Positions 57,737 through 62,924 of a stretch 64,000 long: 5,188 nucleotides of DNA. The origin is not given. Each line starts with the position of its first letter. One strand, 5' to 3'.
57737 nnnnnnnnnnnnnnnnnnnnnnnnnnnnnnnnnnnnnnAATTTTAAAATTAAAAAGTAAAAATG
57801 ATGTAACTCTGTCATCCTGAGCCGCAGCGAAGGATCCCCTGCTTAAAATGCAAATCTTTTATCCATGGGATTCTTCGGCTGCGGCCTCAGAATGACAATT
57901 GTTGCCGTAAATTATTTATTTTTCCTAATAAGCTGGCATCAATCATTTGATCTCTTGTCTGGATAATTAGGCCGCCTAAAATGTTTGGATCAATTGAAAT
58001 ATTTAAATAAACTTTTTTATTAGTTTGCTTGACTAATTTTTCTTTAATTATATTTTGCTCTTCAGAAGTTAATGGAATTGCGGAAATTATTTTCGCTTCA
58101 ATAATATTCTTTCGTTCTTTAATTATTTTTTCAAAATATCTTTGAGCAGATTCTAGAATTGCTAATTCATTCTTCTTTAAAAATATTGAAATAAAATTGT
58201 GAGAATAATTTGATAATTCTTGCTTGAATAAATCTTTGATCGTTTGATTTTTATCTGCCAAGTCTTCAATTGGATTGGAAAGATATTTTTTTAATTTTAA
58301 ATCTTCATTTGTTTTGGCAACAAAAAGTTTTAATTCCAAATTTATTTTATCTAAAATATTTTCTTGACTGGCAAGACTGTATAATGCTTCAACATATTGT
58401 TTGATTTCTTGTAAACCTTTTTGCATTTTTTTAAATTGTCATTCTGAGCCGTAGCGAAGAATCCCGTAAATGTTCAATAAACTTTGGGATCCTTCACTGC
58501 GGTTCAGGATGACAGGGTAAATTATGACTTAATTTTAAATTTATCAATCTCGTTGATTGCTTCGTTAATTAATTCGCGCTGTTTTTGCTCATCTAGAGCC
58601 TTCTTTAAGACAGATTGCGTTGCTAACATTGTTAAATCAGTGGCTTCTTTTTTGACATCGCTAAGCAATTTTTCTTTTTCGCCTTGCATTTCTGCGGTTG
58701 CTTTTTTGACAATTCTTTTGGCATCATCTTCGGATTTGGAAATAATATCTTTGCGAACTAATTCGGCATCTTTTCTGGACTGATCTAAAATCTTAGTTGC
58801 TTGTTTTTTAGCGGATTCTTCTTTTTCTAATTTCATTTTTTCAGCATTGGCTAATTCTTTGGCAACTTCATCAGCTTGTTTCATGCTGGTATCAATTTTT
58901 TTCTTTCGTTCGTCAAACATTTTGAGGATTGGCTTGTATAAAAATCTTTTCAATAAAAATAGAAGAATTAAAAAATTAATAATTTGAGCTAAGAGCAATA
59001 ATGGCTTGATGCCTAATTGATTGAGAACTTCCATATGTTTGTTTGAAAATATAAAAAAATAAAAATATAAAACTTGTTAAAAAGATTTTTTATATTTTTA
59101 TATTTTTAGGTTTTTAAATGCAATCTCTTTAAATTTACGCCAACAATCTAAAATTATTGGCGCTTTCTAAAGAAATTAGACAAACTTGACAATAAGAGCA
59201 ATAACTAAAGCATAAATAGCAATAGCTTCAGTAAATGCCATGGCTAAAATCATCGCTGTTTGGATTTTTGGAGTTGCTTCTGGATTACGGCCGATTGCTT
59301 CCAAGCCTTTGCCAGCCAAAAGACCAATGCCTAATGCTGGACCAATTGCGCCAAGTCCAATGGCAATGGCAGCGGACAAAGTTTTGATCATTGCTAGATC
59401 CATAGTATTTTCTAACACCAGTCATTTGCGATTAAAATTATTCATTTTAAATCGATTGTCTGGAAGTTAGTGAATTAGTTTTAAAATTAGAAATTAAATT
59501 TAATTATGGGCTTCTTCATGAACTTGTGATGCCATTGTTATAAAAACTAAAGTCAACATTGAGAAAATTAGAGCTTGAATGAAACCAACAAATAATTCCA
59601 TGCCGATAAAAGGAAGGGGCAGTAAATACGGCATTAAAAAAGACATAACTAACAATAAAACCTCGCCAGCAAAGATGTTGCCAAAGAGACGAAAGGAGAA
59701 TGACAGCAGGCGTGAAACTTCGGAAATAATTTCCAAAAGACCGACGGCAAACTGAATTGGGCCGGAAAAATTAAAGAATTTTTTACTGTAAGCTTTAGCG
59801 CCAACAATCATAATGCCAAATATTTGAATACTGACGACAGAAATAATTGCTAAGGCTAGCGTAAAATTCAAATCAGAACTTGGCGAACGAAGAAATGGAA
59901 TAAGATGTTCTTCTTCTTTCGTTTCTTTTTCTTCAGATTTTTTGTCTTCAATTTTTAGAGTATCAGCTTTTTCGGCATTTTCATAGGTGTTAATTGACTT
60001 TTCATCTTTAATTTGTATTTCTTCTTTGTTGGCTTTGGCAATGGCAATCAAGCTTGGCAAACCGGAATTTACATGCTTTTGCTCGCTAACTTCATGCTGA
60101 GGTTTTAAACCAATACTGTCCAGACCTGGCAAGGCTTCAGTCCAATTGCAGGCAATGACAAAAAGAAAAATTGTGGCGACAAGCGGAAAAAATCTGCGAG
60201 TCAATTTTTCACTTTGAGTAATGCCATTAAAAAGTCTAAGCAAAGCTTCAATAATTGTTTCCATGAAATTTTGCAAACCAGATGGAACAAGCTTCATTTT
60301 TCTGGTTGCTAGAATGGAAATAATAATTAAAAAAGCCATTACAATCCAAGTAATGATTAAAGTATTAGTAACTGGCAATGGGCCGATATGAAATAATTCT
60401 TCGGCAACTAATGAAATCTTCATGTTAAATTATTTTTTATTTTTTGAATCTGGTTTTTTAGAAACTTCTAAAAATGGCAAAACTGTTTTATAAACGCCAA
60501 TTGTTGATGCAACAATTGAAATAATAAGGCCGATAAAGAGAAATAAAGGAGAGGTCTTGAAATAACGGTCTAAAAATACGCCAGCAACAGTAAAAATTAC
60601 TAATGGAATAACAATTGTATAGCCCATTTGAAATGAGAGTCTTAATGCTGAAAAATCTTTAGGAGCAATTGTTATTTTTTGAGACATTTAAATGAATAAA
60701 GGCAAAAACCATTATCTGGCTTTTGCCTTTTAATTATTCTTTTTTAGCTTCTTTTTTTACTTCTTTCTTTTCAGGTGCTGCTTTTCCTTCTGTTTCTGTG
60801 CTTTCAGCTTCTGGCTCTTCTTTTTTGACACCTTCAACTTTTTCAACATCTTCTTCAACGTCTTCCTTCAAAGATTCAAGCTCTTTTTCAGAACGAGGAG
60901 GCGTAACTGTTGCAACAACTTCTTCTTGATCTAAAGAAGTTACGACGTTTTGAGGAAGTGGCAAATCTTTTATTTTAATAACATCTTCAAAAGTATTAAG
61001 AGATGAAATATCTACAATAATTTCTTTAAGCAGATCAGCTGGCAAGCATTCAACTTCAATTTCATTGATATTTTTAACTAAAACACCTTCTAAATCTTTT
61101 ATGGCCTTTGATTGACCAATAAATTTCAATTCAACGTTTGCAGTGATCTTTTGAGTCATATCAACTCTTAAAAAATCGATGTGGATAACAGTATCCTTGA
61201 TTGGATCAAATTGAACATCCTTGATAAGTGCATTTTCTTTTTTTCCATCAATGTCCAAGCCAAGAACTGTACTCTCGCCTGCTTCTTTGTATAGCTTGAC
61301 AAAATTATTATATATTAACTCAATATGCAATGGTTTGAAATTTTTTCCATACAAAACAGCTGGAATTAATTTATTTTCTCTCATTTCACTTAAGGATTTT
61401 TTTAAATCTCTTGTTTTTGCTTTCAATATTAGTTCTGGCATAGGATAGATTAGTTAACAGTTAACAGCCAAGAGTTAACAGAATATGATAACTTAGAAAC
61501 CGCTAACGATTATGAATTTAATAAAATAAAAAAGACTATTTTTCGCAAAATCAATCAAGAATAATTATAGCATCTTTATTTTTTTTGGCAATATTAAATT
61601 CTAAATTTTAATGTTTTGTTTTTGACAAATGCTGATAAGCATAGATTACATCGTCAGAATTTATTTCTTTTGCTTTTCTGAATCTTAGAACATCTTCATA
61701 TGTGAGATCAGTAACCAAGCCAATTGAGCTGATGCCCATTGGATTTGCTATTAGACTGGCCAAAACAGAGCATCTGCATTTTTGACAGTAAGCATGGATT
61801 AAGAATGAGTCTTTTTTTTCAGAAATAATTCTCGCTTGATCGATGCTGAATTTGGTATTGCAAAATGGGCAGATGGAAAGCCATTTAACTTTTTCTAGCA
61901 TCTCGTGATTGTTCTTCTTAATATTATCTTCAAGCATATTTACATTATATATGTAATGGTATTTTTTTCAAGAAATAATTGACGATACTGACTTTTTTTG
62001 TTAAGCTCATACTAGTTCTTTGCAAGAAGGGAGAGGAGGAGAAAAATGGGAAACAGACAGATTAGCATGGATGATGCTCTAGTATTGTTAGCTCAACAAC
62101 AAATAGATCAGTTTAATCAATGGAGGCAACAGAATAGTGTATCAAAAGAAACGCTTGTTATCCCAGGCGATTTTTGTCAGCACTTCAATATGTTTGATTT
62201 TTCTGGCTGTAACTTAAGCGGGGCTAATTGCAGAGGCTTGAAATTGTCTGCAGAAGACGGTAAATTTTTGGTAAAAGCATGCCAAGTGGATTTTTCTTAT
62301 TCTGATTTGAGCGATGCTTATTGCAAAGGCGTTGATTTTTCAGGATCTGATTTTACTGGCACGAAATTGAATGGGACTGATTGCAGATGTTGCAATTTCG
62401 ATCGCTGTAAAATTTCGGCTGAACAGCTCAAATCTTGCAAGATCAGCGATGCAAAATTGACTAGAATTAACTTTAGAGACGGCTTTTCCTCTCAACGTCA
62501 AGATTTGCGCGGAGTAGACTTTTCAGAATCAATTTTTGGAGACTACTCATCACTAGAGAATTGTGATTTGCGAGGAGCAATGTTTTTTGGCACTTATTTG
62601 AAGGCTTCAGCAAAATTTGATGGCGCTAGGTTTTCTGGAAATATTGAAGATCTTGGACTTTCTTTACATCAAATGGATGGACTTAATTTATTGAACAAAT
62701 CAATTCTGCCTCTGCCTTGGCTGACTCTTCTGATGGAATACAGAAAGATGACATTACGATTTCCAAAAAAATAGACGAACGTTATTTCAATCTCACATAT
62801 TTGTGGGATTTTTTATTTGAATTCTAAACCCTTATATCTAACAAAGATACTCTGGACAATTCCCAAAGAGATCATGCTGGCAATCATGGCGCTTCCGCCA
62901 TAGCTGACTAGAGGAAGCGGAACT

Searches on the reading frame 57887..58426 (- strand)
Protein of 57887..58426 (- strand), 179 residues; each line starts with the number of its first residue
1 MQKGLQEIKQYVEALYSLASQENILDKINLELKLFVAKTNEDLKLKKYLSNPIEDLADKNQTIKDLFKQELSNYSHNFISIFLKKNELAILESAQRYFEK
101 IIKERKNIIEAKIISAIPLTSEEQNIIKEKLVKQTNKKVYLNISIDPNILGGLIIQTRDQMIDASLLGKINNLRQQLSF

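Call 86: search_protein_families(library=pfam, proteins=[window:57887-58426:-], max_evalue=0.0001)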
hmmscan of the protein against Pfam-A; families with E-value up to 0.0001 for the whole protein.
window:57887-58426:- (179 aa): 1 family
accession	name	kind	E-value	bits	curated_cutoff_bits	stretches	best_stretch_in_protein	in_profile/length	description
PF00213.23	OSCP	-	4.7e-41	141.2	22.3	1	9-177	3-172/172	ATP synthase delta (OSCP) subunit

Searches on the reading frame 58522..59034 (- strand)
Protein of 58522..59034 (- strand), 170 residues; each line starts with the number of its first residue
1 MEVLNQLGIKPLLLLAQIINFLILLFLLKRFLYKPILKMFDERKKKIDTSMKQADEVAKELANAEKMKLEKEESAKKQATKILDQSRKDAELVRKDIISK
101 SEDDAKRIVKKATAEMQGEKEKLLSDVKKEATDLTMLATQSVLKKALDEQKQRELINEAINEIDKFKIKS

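Call 102: search_protein_families(library=pfam, proteins=[window:58522-59034:-], max_evalue=0.0001)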
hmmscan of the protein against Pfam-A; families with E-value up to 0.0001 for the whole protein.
window:58522-59034:- (170 aa): 1 family
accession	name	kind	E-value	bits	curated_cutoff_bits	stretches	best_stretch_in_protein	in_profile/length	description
PF00430.23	ATP-synt_B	-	4.3e-23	82.3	28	1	14-143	2-131/132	ATP synthase B/B' CF(0)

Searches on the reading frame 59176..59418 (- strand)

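Call 102: search_protein_families(library=pfam, proteins=[window:59176-59418:-], max_evalue=0.0001)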
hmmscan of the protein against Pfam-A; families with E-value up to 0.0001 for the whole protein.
window:59176-59418:- (80 aa): 1 family
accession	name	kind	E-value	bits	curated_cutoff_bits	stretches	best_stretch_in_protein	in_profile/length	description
PF00137.26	ATP-synt_C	-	1.2e-17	64.3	24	1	14-76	1-59/60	ATP synthase subunit C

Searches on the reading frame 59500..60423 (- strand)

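Call 102: search_protein_families(library=pfam, proteins=[window:59500-60423:-], max_evalue=0.0001)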
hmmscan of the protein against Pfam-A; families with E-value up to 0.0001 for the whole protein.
window:59500-60423:- (307 aa): 1 family
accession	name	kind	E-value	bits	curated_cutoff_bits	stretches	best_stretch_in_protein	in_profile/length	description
PF00119.25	ATP-synt_A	-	1.1e-42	146.8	33.9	1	23-295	2-216/217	ATP synthase A chain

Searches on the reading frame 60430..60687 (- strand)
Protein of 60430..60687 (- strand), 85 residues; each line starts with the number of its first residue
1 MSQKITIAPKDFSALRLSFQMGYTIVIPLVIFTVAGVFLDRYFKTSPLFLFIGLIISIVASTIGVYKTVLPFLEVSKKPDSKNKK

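Call 102: search_protein_families(library=pfam, proteins=[window:60430-60687:-], max_evalue=0.0001)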
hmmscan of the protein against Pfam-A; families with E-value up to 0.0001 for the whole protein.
window:60430-60687:- (85 aa): 1 family
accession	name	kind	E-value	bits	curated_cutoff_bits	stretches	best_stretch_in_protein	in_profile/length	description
PF09527.15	ATPase_gene1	-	7.8e-13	48.7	26.6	1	19-67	5-53/54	Putative F0F1-ATPase subunit Ca2+/Mg2+ transporter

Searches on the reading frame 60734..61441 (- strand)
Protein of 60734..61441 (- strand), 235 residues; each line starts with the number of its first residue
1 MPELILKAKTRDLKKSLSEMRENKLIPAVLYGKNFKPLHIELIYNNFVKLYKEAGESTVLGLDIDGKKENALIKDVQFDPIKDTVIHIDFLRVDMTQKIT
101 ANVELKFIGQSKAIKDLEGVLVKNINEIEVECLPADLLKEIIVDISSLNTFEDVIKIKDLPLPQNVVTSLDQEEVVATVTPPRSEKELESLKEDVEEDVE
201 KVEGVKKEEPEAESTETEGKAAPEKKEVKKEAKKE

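Call 102: search_protein_families(library=pfam, proteins=[window:60734-61441:-], max_evalue=0.0001)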
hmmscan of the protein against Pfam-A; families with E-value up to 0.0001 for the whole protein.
window:60734-61441:- (235 aa): 2 families
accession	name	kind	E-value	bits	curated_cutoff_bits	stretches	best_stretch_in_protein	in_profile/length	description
PF01386.24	Ribosomal_L25p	-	4.5e-23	82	23.6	1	6-90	1-82/82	Ribosomal L25p family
PF14693.11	Ribosomal_TL5_C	-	3.2e-20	72.7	27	1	98-183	1-84/84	Ribosomal protein TL5, C-terminal domain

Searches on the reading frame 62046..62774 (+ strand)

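Call 18: search_protein_families(library=pfam, proteins=[window:62046-62774:+], max_evalue=0.01)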
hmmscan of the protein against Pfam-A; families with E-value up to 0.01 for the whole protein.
window:62046-62774:+ (242 aa): 3 families
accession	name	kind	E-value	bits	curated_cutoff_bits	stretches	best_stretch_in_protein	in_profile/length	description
PF00805.28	Pentapeptide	-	7.4e-19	67.4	20.2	2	86-122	1-37/40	Pentapeptide repeats (8 copies)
PF13599.13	Pentapeptide_4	-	3e-11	43.7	38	3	97-180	2-78/78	Pentapeptide repeat region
PF13576.12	Pentapeptide_3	-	2.3e-06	28.2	27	0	90-119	3-34/48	Pentapeptide repeats (9 copies)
